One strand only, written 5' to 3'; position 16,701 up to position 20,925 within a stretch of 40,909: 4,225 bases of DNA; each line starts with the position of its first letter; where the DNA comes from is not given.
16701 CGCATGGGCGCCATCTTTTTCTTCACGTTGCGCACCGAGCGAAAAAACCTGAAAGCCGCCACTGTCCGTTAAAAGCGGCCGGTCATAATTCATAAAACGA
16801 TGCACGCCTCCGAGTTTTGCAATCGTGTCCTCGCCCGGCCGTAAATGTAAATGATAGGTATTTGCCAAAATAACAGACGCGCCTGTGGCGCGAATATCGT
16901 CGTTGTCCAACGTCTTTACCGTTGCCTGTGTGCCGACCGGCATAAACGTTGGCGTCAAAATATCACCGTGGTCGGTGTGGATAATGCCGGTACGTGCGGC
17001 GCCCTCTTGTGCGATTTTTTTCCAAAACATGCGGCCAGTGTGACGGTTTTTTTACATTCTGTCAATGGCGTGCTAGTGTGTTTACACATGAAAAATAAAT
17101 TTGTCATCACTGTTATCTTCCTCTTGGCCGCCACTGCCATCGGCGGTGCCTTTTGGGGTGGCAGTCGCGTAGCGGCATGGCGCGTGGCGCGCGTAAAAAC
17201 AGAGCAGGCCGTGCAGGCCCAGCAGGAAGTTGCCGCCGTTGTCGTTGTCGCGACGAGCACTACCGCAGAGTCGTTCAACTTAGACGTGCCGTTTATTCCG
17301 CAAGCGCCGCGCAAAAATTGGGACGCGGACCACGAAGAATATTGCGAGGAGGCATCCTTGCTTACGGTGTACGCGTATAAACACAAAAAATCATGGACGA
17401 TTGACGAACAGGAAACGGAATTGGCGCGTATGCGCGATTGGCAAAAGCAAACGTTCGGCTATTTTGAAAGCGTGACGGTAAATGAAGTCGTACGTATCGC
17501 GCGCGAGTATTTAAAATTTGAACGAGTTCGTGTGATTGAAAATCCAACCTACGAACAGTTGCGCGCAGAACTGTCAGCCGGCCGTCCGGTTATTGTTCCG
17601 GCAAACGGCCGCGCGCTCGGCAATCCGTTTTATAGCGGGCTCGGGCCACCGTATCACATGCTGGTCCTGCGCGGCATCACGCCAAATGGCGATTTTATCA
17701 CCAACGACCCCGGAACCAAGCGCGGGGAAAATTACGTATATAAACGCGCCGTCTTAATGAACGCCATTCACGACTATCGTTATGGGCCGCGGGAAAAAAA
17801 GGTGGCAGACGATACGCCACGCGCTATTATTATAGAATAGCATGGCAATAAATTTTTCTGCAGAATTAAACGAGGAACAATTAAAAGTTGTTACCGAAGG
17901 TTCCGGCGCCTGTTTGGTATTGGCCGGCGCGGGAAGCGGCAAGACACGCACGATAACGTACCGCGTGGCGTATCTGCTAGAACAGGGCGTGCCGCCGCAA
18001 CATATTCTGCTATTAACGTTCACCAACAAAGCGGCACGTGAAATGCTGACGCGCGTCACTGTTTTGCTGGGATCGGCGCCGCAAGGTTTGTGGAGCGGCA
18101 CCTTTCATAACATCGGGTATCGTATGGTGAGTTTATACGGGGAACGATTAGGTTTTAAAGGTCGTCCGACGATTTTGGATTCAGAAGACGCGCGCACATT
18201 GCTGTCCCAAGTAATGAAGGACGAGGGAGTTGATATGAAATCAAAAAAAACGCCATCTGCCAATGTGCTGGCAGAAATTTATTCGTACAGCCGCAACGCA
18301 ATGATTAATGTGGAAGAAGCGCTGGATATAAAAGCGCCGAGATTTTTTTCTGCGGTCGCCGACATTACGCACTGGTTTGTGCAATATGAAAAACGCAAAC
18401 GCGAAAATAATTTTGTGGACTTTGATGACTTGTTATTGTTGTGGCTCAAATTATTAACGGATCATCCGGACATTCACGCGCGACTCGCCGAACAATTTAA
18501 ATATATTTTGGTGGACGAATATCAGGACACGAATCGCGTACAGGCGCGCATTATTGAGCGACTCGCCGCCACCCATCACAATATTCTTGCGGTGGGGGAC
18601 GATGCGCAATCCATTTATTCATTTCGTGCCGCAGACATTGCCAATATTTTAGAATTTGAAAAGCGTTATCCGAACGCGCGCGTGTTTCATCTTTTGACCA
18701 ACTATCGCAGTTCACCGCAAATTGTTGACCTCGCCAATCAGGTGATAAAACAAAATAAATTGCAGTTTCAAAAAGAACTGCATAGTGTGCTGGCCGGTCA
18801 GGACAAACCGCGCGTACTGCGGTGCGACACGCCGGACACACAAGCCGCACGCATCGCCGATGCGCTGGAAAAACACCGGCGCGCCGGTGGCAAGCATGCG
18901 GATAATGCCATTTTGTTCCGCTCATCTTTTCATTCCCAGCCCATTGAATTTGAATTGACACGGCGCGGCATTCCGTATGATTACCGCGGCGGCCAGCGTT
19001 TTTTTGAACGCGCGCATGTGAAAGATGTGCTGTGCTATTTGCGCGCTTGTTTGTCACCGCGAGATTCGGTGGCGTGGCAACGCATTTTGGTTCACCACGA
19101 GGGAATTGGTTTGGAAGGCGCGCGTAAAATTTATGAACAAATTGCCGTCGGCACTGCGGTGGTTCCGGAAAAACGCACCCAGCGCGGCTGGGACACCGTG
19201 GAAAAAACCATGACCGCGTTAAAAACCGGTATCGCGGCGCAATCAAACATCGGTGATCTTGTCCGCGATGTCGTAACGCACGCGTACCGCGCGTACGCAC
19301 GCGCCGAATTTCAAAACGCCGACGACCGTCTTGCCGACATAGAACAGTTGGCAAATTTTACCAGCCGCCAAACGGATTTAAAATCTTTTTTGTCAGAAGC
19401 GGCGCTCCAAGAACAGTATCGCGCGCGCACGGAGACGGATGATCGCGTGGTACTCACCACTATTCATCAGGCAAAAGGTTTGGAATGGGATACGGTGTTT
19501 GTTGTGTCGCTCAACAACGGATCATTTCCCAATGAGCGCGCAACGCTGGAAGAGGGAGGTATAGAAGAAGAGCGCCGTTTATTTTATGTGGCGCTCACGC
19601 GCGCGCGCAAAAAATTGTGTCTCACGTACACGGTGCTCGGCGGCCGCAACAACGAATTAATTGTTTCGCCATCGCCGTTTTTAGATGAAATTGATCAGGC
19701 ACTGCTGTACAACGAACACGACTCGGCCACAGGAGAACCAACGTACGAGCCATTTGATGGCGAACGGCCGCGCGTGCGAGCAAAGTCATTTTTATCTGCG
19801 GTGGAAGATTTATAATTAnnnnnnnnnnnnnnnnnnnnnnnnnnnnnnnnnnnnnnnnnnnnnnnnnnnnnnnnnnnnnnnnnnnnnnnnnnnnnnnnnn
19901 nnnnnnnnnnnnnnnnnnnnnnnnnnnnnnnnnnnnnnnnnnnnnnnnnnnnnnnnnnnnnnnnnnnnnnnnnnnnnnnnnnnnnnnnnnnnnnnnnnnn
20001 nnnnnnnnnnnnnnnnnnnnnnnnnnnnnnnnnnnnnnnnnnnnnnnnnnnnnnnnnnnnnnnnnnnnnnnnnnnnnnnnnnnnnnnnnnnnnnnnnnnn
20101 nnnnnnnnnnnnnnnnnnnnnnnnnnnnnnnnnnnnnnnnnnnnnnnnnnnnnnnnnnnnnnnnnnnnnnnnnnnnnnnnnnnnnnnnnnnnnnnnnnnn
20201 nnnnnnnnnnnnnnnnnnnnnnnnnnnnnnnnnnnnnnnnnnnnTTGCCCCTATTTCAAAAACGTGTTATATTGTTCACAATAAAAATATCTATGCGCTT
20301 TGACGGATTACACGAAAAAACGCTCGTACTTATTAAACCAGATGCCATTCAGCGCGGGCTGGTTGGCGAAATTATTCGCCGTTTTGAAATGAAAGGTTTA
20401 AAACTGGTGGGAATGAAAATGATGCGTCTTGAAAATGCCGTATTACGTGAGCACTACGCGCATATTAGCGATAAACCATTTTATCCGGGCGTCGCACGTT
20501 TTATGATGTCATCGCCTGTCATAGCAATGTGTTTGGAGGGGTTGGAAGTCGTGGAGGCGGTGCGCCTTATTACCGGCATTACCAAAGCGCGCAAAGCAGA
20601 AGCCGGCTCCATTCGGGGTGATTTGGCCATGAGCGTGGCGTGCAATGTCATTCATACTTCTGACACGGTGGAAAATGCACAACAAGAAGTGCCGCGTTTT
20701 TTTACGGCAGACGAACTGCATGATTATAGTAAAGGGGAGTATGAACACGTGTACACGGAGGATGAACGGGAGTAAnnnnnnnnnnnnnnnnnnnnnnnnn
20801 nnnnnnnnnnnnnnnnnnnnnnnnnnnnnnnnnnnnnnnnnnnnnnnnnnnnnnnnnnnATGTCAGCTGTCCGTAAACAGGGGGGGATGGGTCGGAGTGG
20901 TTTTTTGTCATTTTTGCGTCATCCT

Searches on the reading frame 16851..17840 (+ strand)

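Call 9: search_protein_families(library=pfam, proteins=[window:16851-17840:+])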
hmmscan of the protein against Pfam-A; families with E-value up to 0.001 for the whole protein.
window:16851-17840:+ (329 aa): 1 family
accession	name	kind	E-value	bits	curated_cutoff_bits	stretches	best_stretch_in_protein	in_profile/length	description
PF13529.12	Peptidase_C39_2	-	1e-12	49.3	24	1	144-287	1-142/143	Peptidase_C39 like family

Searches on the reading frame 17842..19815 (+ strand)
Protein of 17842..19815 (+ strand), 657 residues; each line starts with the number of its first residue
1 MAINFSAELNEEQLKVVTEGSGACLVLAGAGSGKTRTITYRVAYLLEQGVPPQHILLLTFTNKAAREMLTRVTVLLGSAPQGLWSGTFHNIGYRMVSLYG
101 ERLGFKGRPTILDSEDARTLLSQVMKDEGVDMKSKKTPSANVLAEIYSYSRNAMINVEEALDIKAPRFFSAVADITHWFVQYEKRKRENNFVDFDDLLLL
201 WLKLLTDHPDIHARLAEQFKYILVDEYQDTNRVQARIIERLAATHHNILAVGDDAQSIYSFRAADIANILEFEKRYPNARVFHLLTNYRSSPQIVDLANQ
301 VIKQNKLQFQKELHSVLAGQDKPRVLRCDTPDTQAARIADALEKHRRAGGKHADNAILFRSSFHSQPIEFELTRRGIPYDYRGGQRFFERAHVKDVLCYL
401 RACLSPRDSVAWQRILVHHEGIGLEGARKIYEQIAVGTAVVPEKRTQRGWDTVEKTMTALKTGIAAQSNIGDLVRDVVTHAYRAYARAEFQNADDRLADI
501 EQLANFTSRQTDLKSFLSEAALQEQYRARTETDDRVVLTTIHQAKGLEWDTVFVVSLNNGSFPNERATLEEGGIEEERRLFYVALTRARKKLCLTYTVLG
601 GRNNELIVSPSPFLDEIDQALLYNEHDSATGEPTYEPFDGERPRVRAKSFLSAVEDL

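Call 9: search_protein_families(library=pfam, proteins=[window:17842-19815:+])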
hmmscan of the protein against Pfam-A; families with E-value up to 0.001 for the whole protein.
window:17842-19815:+ (657 aa): 7 families
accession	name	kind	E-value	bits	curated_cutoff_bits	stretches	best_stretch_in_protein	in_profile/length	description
PF00580.27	UvrD-helicase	-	2.5e-79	267.2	23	1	9-277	1-271/271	UvrD/REP helicase N-terminal domain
PF13361.12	UvrD_C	-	5.1e-60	204.2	25.6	1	283-597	2-348/350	UvrD-like helicase C-terminal domain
PF13245.12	AAA_19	-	2.6e-22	79.9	25.1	1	21-262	11-134/134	AAA domain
PF01443.25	Viral_helicase1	-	1.6e-12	48.2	21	1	521-593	162-225/228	Viral superfamily 1 RNA helicase core domain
PF13538.12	UvrD_C_2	-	3.1e-12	46.6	27.4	1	536-594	2-51/52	UvrD-like helicase C-terminal domain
PF13087.12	AAA_12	-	2.6e-08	34.1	27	1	521-594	124-190/195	AAA domain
PF13604.12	AAA_30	-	1.1e-07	32.2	27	0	9-70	2-64/191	AAA domain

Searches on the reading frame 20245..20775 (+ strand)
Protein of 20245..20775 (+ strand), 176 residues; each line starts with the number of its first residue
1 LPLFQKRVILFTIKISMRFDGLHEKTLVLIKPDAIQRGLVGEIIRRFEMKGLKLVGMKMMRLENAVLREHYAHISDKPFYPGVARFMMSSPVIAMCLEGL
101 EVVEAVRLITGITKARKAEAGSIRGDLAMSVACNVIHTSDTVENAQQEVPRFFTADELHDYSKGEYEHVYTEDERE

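Call 9: search_protein_families(library=pfam, proteins=[window:20245-20775:+])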
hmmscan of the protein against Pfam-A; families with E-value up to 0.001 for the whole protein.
window:20245-20775:+ (176 aa): 1 family
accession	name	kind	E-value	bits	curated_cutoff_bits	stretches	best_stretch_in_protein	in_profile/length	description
PF00334.24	NDK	-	1.1e-47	161.8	27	1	24-157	1-134/135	Nucleoside diphosphate kinase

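Call 22: find_related_loci(query=A2, collection=genome_contigs, flank=8000)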
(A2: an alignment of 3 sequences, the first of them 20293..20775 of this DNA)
Query A2 (160 aa) in genome_contigs; peptide patterns used: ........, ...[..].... (x = any residue, [..] = any of these).
374 stretches matched a pattern; 282 encode a relative of the query (tblastn E <= 1e-3); the best 80 are kept; 80 distinct loci.
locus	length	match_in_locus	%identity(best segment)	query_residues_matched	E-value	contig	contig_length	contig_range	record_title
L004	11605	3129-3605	82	1-159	5e-90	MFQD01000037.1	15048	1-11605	MAG: Candidatus Magasanikbacteria bacterium RIFCSPHIGHO2_02_FULL_50_9b rifcsphigho2_02_scaffold_7350, whole genome shotg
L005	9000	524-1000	81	1-159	1e-86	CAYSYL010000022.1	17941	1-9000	MAG TPA_asm: uncultured Candidatus Peribacteria bacterium isolate SRP257259_co1_27 genome assembly, contig: NODE_3874_le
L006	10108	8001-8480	77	1-160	1e-86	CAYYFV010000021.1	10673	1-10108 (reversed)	MAG TPA_asm: uncultured Candidatus Peribacteria bacterium isolate SRP077602_co3_5 genome assembly, contig: NODE_10097_le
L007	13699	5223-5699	80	1-159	3e-86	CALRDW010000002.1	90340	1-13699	MAG: Candidatus Magasanikbacteria bacterium isolate Mag-100m-18 genome assembly, contig: Mag-100m-c23, whole genome shot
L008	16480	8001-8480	82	1-160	2e-86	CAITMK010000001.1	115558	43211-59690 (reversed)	MAG: Candidatus Magasanikbacteria bacterium isolate MJ-time_bin-6444 genome assembly, contig: bin-6444:01/15, whole geno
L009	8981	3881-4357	77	1-159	1e-85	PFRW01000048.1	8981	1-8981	MAG: Candidatus Peregrinibacteria bacterium CG_4_9_14_0_2_um_filter_41_14 CG_4_9_14_0.2_um_filter_scaffold_6608_c, whole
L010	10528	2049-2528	78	1-160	5e-85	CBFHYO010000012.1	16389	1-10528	MAG: Patescibacteria group bacterium isolate Co_bin_475_orig genome assembly, contig: Co_bin_475_orig_Co_c_000000633855,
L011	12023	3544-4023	78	1-160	1e-84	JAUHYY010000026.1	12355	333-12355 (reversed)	MAG: bacterium isolate 3_bin.90 NODE_6023_length_12355_cov_1.028541, whole genome shotgun sequence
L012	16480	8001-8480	79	1-160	3e-84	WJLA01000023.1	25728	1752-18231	MAG: Candidatus Peregrinibacteria bacterium isolate Bin_155 k141_1043381, whole genome shotgun sequence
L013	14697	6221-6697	77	1-159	1e-83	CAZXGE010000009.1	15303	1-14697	MAG TPA_asm: uncultured Candidatus Peribacteria bacterium isolate SRP286056_co2_605 genome assembly, contig: NODE_6182_l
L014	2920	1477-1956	78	1-160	5e-84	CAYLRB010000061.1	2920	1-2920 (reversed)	MAG TPA_asm: uncultured Candidatus Peribacteria bacterium isolate SRP286056_co1_246 genome assembly, contig: NODE_58463_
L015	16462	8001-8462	79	6-159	2e-82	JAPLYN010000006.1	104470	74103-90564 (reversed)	MAG: Candidatus Peregrinibacteria bacterium isolate LacPavin_0818_WC45_MAG_38_18 LacPavin_0818_WC45_scaffold_204480, who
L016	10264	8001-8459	78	8-160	2e-82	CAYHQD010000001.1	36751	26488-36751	MAG TPA_asm: uncultured Candidatus Peribacteria bacterium isolate ERP119705_co14_575 genome assembly, contig: NODE_766_l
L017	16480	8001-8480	74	1-160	5e-82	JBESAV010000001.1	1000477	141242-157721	MAG: Candidatus Gracilibacteria bacterium isolate 02um_C4D0801_1.43 k127_567766, whole genome shotgun sequence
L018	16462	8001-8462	78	6-159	5e-82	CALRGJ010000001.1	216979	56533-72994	MAG: Candidatus Peribacteria bacterium isolate ZH-bin-154 genome assembly, contig: ZH-15May19-c22, whole genome shotgun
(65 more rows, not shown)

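Call 44: find_related_loci(query=A2, collection=metagenome_contigs, flank=5000)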
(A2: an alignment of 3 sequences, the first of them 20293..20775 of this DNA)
Query A2 (160 aa) in metagenome_contigs; peptide patterns used: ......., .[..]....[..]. (x = any residue, [..] = any of these).
472 stretches matched a pattern; 175 encode a relative of the query (tblastn E <= 1e-3); the best 80 are kept; 80 distinct loci.
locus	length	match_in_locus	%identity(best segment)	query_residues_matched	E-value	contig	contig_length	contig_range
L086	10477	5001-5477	79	1-159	2e-85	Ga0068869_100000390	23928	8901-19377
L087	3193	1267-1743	78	1-159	8e-86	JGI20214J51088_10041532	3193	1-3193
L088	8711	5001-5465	80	5-159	2e-84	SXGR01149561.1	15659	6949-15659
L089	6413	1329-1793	80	5-159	2e-84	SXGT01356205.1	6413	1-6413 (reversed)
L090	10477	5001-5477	74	1-159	1e-82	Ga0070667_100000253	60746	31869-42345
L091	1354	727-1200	75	1-158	3e-86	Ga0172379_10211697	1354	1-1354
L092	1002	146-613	76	4-159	6e-87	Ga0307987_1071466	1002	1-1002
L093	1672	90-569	74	1-160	3e-84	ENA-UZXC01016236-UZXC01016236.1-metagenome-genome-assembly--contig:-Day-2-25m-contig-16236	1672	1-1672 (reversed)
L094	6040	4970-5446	74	1-159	1e-79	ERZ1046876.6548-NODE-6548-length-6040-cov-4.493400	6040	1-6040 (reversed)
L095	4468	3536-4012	72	1-159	2e-79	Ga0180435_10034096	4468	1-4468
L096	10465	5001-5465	76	6-160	3e-79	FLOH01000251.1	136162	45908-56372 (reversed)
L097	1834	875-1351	71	1-159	2e-82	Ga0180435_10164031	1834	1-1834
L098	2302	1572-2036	75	5-159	4e-81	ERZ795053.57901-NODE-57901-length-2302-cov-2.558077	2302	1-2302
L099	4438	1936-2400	75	5-159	8e-79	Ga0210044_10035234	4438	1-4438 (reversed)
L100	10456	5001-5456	77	8-159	3e-78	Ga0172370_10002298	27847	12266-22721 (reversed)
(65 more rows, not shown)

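Call 70: find_encoding_contigs(protein=window:20293-20775:+, flank=10000, max_places=10)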
Protein window:20293-20775:+ (160 aa): 1 contig read that carries it; 1 place shown.
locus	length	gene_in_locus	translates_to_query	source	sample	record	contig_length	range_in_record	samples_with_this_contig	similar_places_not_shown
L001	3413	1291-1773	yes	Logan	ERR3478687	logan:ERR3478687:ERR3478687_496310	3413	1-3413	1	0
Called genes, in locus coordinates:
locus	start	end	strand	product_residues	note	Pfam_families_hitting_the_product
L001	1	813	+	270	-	?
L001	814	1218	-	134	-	PF13473:Cupredoxin_1 (weak)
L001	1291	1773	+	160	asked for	PF00334:NDK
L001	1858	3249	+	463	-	-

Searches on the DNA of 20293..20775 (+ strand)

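Call 76: search_rna_families(sources=[L004, L112, L084, L085, L002, L003], threshold=gathering)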
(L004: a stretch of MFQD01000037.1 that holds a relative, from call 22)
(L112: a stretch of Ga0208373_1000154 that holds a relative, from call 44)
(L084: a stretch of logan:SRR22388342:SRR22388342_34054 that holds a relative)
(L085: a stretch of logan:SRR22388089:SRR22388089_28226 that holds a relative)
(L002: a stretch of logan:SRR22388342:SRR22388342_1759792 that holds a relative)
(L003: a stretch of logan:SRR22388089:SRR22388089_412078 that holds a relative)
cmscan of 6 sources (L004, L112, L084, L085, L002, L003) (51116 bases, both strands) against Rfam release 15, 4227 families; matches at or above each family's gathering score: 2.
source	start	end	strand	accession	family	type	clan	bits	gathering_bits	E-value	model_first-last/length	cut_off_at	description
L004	3638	3710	+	RF00005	tRNA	Gene; tRNA;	CL00001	66.3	29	2.6e-12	1-71/71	no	tRNA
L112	8549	8621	+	RF00005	tRNA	Gene; tRNA;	CL00001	65.2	29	5.2e-12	1-71/71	no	tRNA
